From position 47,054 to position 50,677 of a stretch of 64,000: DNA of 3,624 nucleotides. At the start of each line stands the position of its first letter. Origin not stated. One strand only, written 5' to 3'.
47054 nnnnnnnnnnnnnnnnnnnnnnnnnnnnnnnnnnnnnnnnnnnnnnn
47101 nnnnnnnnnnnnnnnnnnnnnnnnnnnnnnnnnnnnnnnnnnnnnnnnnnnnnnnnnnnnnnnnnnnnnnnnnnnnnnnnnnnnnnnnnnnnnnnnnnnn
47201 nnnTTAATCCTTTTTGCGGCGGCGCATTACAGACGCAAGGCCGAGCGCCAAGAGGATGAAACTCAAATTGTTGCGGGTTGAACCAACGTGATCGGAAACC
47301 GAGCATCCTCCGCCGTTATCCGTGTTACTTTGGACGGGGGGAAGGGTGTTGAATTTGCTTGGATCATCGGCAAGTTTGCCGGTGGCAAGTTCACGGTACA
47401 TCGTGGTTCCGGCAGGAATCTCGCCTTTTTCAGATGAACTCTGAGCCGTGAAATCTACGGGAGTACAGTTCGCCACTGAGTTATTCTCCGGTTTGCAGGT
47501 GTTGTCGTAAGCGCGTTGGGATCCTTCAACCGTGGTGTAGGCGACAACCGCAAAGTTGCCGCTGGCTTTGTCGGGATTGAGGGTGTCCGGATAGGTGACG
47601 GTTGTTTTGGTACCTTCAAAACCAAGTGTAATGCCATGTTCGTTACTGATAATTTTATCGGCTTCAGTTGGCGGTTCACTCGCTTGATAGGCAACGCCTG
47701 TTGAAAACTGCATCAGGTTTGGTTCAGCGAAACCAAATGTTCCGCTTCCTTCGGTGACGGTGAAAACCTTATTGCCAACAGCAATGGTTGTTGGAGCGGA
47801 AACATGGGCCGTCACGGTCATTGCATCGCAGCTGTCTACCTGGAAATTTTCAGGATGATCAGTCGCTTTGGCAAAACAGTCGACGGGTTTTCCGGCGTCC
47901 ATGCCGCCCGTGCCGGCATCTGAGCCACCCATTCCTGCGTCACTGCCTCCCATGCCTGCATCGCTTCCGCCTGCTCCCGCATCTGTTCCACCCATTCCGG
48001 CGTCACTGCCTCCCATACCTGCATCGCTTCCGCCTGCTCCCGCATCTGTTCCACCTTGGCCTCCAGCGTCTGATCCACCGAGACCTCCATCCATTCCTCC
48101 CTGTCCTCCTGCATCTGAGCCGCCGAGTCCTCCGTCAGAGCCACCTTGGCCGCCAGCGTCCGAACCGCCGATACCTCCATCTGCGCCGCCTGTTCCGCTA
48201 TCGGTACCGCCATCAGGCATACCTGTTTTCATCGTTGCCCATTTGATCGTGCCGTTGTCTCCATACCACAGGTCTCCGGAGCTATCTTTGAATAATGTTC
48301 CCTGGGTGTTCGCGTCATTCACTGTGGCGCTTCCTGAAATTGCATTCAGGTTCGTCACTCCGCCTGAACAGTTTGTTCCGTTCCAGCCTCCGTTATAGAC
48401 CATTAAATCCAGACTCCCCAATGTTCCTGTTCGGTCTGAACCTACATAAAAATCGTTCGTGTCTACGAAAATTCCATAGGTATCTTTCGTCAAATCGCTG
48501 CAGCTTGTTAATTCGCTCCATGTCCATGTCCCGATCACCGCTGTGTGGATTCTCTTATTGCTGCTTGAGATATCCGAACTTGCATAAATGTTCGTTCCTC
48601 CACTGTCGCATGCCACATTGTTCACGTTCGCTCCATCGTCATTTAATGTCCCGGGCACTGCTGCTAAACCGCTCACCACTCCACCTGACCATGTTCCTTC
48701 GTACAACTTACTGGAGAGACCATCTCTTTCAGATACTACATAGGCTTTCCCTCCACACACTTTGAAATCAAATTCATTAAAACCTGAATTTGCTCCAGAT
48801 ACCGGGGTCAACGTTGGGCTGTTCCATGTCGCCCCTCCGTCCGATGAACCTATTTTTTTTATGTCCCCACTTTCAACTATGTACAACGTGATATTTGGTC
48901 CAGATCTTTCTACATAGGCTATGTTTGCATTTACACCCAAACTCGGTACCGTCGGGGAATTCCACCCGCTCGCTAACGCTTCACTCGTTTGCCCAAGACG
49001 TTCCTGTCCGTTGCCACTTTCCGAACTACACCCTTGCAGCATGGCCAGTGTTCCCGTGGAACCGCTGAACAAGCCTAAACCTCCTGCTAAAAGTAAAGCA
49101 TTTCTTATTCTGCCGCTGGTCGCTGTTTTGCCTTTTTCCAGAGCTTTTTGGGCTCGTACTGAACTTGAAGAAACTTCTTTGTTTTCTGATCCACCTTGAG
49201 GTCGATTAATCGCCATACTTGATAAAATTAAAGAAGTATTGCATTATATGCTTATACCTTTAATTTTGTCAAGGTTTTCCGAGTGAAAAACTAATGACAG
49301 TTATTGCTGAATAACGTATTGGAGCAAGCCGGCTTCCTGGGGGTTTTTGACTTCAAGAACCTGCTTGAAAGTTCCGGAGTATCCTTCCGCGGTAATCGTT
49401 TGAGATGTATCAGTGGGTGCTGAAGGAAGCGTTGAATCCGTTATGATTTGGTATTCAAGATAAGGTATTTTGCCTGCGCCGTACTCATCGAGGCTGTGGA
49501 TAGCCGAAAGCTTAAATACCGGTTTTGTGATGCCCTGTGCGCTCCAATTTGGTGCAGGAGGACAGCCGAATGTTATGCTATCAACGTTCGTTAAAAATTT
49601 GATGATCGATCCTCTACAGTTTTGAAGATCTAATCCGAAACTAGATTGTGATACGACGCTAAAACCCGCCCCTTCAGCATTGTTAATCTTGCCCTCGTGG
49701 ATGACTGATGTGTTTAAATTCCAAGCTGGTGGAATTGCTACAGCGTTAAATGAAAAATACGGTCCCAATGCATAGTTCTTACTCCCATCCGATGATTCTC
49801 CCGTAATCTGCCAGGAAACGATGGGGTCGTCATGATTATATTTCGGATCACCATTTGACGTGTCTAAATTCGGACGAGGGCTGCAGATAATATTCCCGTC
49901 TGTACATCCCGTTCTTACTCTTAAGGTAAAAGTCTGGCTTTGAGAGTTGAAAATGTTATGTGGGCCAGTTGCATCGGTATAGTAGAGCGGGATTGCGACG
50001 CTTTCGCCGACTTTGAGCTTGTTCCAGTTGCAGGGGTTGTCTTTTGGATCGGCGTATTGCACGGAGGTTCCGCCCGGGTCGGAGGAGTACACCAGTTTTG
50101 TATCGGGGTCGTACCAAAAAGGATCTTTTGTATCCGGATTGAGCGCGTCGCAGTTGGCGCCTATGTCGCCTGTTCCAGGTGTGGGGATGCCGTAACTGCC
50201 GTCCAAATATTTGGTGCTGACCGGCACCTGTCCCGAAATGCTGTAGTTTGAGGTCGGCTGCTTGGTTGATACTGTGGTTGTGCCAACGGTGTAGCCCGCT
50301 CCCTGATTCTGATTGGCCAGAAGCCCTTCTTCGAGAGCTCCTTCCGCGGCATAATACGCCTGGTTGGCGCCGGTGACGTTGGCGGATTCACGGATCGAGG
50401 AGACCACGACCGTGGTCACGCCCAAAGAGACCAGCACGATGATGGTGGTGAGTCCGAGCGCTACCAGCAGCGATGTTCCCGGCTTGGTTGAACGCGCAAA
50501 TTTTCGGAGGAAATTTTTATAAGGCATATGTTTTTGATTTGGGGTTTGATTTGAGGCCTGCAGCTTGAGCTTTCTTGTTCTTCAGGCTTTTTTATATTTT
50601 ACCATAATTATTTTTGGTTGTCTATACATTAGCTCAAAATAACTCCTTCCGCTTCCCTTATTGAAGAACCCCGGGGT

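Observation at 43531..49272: Three tandem surface-lipoprotein genes form a recombination mosaic with identity blocks out of register with the genes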

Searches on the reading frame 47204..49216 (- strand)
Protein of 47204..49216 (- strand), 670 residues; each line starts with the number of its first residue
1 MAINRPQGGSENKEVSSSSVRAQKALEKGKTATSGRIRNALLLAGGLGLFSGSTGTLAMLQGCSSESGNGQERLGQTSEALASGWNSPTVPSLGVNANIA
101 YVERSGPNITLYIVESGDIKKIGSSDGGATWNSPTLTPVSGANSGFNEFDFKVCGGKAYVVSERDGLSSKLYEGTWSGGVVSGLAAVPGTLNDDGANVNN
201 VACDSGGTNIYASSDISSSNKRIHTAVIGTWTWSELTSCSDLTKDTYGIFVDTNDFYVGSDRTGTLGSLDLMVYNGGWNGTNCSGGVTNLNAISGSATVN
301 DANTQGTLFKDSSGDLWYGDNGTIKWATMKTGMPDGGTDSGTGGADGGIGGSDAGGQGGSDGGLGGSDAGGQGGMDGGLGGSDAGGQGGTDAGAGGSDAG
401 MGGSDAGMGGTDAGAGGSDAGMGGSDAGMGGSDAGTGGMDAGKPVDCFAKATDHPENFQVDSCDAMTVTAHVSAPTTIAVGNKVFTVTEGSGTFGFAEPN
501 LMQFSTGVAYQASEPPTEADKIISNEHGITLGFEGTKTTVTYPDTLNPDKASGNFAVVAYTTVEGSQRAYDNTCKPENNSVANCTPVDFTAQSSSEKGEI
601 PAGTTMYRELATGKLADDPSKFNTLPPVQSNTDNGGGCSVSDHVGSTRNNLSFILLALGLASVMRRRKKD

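Call 6: search_protein_families(library=pfam, proteins=[window:47204-49216:-], max_evalue=1)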
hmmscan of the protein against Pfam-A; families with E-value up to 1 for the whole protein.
window:47204-49216:- (670 aa): 0 families

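Call 7: search_protein_families(library=ncbifam, proteins=[window:47204-49216:-], max_evalue=1)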
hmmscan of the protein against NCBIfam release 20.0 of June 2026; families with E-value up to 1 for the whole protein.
window:47204-49216:- (670 aa): 0 families

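Call 11: find_homologous_proteins(query=window:47204-49216:-, max_evalue=0.001)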
Query window:47204-49216:- (670 aa): 11 proteins with E <= 0.001 among 8000 candidates.
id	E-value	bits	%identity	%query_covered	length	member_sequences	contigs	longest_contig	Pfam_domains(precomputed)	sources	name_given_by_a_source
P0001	0.0e+0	1467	100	100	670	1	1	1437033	-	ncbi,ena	-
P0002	0.0e+0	1071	76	100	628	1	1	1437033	-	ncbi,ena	-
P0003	1.2e-267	908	88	49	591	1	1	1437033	-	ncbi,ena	-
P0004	1.7e-63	233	38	61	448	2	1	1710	-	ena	-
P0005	6.4e-34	136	31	49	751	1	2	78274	-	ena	-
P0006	7.1e-17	79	77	16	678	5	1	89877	PF13205.13,PF00932.26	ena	-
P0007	6.1e-12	63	46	8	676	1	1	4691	PF13205.13,PF00932.26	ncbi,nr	ncbi:MAG: lamin tail domain-containing protein [Kofleriaceae bacterium]|nr:lamin tail domain-contain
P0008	1.4e-8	52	46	7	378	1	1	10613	-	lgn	-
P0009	5.6e-8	50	53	6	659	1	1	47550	PF00932.26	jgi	jgi:uncharacterized membrane protein YgcG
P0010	4.4e-5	40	-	-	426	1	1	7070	-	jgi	jgi:hypothetical protein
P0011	3.1e-4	38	50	1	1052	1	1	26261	PF26766.1,PF11617.14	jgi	jgi:hypothetical protein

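Call 12: find_encoding_contigs(protein=P0001, flank=10000, max_places=4)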
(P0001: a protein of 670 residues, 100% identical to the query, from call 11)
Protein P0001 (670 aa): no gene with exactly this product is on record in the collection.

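Call 13: list_cluster_members(proteins=[P0001, P0002, P0003, P0004, P0005])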
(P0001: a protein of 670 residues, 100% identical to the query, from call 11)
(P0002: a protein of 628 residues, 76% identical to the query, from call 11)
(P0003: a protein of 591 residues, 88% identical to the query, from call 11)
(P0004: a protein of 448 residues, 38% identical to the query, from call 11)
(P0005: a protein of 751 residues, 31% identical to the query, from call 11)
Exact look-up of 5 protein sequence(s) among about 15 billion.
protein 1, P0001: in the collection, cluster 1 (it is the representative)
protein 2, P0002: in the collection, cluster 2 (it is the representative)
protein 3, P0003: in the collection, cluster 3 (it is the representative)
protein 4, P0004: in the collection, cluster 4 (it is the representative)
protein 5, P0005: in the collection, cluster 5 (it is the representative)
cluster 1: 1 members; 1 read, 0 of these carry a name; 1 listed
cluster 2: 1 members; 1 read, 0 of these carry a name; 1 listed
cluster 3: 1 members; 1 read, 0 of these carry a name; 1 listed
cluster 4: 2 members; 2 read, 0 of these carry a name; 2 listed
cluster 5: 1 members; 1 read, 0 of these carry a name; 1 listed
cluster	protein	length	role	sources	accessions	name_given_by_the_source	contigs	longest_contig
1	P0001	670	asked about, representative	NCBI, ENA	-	-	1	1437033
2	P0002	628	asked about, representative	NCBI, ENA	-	-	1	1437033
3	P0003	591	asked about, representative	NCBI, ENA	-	-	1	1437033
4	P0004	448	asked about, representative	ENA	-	-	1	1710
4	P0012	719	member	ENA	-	-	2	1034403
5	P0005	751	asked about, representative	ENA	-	-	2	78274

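Call 14: find_encoding_contigs(protein=P0012, flank=10000, max_places=4)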
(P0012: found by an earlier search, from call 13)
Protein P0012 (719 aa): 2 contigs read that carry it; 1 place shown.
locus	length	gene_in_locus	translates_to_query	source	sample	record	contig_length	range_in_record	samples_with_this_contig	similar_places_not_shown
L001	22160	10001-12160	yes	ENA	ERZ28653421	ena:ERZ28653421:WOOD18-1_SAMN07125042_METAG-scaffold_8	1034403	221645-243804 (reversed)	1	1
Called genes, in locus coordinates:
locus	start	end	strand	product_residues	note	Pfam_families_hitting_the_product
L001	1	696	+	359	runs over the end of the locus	PF03734:YkuD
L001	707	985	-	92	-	-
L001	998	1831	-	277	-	-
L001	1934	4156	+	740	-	PF00580:UvrD-helicase, PF01443:Viral_helicase1 (faint), PF13245:AAA_19, PF13361:UvrD_C, PF13538:UvrD_C_2, PF21196:PcrA_UvrD_tudor (weak)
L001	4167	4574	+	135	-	-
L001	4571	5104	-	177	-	-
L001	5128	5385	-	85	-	-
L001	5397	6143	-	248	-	-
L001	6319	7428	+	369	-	PF13439:Glyco_transf_4, PF20706:GT4-conflict, PF00534:Glycos_transf_1, PF13692:Glyco_trans_1_4, PF13524:Glyco_trans_1_2 (weak)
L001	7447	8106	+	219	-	PF00702:Hydrolase, PF13419:HAD_2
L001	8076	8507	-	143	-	PF13242:Hydrolase_like (weak)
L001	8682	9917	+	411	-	-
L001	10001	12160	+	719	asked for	-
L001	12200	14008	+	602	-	-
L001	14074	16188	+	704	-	PF05226:CHASE2, PF00211:Guanylate_cyc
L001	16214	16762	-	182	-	-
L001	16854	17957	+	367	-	-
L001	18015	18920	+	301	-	PF01513:NAD_kinase, PF20143:NAD_kinase_C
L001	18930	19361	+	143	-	-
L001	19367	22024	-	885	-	PF01326:PPDK_N, PF00391:PEP-utilizers, PF02896:PEP-utilizers_C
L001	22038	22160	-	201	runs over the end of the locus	-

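Call 15: find_encoding_contigs(protein=P0005, flank=10000, max_places=4)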
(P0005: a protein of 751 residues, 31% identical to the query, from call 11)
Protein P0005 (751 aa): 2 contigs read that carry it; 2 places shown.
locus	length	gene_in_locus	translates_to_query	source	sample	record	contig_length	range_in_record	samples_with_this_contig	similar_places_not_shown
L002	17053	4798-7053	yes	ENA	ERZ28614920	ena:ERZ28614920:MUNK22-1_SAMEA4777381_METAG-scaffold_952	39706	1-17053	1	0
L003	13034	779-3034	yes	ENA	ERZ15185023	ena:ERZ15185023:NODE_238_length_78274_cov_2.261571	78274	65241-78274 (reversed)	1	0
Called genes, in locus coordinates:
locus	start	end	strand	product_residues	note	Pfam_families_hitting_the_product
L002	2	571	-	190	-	?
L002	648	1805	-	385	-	-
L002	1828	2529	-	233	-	-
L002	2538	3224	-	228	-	-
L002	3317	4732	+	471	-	-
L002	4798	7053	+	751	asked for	-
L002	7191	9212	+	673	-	PF05226:CHASE2, PF00211:Guanylate_cyc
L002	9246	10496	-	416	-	-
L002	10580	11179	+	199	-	-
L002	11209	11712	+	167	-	-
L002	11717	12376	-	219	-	PF00590:TP_methylase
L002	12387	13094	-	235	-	PF00814:TsaD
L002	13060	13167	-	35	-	-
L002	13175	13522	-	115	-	-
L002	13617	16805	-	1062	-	PF16158:N_BRCA1_IG (faint), PF01510:Amidase_2, PF08486:SpoIID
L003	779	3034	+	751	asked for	-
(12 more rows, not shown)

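Call 18: find_related_loci(query=A1, collection=genome_contigs, flank=10000)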
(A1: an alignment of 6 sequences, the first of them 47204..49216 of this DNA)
Query A1 (670 aa) in genome_contigs; peptide patterns used: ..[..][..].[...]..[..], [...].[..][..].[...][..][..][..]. (x = any residue, [..] = any of these).
25 stretches matched a pattern; 2 encode a relative of the query (tblastn E <= 1e-3); 2 distinct loci.
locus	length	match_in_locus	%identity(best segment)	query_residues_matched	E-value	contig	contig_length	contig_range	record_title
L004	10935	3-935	34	281-670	1e-34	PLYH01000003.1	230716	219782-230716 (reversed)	MAG: Candidatus Peregrinibacteria bacterium isolate palsa_1335 73.20120700_P3D.295_contig_21213, whole genome shotgun se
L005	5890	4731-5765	32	5-347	3e-25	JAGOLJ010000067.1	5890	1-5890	Candidatus Gracilibacteria bacterium isolate Go_SlDig_bin_464 Go_SlDig_44746_length_5890_cov_5.071144, whole genome shot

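Call 19: find_related_loci(query=A1, collection=metagenome_contigs, flank=10000)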
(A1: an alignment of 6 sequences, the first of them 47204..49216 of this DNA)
Query A1 (670 aa) in metagenome_contigs; peptide patterns used: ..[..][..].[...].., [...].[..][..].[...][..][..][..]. (x = any residue, [..] = any of these).
146 stretches matched a pattern, but none encodes a relative of the query by tblastn (E <= 1e-3).

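Call 63: find_encoding_contigs(protein=P0003, flank=3000, max_places=3)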
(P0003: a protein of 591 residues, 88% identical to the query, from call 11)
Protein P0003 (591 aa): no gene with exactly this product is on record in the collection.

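Call 92: search_protein_families(library=ncbifam, proteins=[L001:16854-17957:+], max_evalue=1)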
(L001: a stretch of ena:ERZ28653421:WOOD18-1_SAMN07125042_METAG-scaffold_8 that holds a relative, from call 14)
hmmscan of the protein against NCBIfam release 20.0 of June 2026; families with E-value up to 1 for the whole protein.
L001:16854-17957:+ (367 aa): 4 families
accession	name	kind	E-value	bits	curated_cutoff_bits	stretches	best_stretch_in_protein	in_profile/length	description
NF038083.1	CU044_5270_fam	subfamily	0.015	15.2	100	1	29-82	14-71/284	CU044_5270 family protein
NF058582.1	Microco_LAVTG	domain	0.071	13.2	27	1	342-355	20-33/34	LAVTG motif-containing sortase-dependent surface protein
NF052429.1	LpqS_Mycobact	equivalog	0.17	12.1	35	1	13-77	49-108/126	putative copper homeostasis (lipo)protein LpqS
NF058670.1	sorting_LPXTATN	domain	0.32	11.3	32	1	339-356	15-32/32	LPxTATN C-terminal sorting signal domain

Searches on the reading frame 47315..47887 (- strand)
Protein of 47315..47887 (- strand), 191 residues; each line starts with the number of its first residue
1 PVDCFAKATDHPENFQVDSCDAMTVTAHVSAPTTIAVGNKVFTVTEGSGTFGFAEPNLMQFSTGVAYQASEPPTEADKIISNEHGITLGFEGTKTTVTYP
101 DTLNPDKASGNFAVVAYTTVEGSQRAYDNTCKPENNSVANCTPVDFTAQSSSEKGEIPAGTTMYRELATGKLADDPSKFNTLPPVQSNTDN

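Call 87: search_solved_structures(query=A3, max_evalue=1)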
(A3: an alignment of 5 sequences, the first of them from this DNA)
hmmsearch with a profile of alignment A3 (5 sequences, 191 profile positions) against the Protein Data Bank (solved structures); distinct sequences matched with E-value up to 1: 2.
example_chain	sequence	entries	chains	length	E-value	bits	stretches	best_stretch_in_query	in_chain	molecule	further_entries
6emw_E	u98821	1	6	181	0.24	14.6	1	63-136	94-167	ATP-dependent Clp protease ATP-binding subunit ClpC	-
4a8x_A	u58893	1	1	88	0.6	13.3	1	63-105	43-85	RNA-BINDING PROTEIN WITH SERINE-RICH DOMAIN 1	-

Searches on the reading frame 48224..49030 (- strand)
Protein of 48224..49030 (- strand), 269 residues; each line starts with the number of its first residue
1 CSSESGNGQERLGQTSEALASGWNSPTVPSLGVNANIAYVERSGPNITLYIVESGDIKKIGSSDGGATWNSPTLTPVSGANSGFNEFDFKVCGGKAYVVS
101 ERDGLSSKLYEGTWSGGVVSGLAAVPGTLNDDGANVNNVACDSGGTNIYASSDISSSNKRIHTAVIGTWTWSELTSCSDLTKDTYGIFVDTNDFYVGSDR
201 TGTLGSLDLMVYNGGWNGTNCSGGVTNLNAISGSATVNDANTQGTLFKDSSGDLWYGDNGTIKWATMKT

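Call 29: find_homologous_proteins(query=A2, max_evalue=0.01)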
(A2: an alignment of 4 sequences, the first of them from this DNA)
Query A2 (4 sequences) (269 aa, profile of the alignment): 1 proteins with E <= 0.01 among 5967 candidates.
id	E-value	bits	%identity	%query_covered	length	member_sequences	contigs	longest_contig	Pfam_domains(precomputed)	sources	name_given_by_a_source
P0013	1.2e-101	358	33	96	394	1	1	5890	-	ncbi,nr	ncbi:hypothetical protein KBB06_04340, partial [Candidatus Gracilibacteria bacterium]|nr:hypothetica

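Call 88: search_solved_structures(query=A2, max_evalue=1)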
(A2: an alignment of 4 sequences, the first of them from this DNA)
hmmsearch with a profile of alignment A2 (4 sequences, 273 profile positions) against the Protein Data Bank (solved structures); distinct sequences matched with E-value up to 1: 0.

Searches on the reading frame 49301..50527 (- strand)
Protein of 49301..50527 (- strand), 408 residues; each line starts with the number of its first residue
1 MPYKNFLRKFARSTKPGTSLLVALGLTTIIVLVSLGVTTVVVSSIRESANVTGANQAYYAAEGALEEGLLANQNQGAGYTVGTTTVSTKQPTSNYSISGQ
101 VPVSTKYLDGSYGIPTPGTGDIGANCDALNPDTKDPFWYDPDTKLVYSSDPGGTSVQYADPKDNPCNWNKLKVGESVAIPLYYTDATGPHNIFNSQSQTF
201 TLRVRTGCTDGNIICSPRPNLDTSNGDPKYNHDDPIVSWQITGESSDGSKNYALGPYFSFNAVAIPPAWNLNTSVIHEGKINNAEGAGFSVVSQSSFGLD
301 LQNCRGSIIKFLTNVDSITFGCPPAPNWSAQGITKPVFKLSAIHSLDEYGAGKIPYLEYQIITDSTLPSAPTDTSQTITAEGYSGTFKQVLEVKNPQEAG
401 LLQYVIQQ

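Call 39: search_protein_families(library=pfam, proteins=[window:49301-50527:-], max_evalue=0.01)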
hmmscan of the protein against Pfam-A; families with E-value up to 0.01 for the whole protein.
window:49301-50527:- (408 aa): 0 families

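Call 69: search_protein_families(library=pfam, alignment_id=A6, max_evalue=1)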
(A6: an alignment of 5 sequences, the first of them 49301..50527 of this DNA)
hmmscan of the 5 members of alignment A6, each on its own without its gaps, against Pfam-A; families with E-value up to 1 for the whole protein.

A. member 1, window:49301-50527:- (408 aa): 1 family
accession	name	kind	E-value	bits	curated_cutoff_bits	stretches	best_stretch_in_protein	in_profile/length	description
PF14341.11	PilX_N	-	0.019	15.4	25.5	1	20-66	5-51/51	PilX N-terminal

B. families by the number of members that match (of 5 scanned): 1 family
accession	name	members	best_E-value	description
PF14341.11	PilX_N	3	0.019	PilX N-terminal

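Call 70: search_protein_families(library=ncbifam, alignment_id=A6, max_evalue=1)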
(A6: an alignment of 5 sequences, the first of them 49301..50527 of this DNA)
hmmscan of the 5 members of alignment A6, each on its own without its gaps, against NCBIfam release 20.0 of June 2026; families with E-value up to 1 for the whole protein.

A. member 1, window:49301-50527:- (408 aa): 2 families
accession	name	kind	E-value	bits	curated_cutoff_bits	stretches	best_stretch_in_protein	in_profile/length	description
NF051896.1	tapirin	equivalog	0.0052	15.1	600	1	8-69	10-71/660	cellulose-binding protein tapirin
NF037980.1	T2SS_GspK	equivalog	0.0074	15.8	130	1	17-66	3-52/307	type II secretion system minor pseudopilin GspK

B. families by the number of members that match (of 5 scanned): 2 families
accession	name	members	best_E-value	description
NF051896.1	tapirin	4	4.4e-05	cellulose-binding protein tapirin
NF037980.1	T2SS_GspK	4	0.0013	type II secretion system minor pseudopilin GspK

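Call 80: find_encoding_contigs(protein=window:49301-50527:-, flank=10000, max_places=4)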
Protein window:49301-50527:- (408 aa): 1 contig read that carries it; 1 place shown.
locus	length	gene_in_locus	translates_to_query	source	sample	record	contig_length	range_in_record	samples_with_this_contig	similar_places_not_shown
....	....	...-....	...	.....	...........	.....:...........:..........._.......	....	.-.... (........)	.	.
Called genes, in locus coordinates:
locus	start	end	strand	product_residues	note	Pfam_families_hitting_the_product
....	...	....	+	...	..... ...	-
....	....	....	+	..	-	?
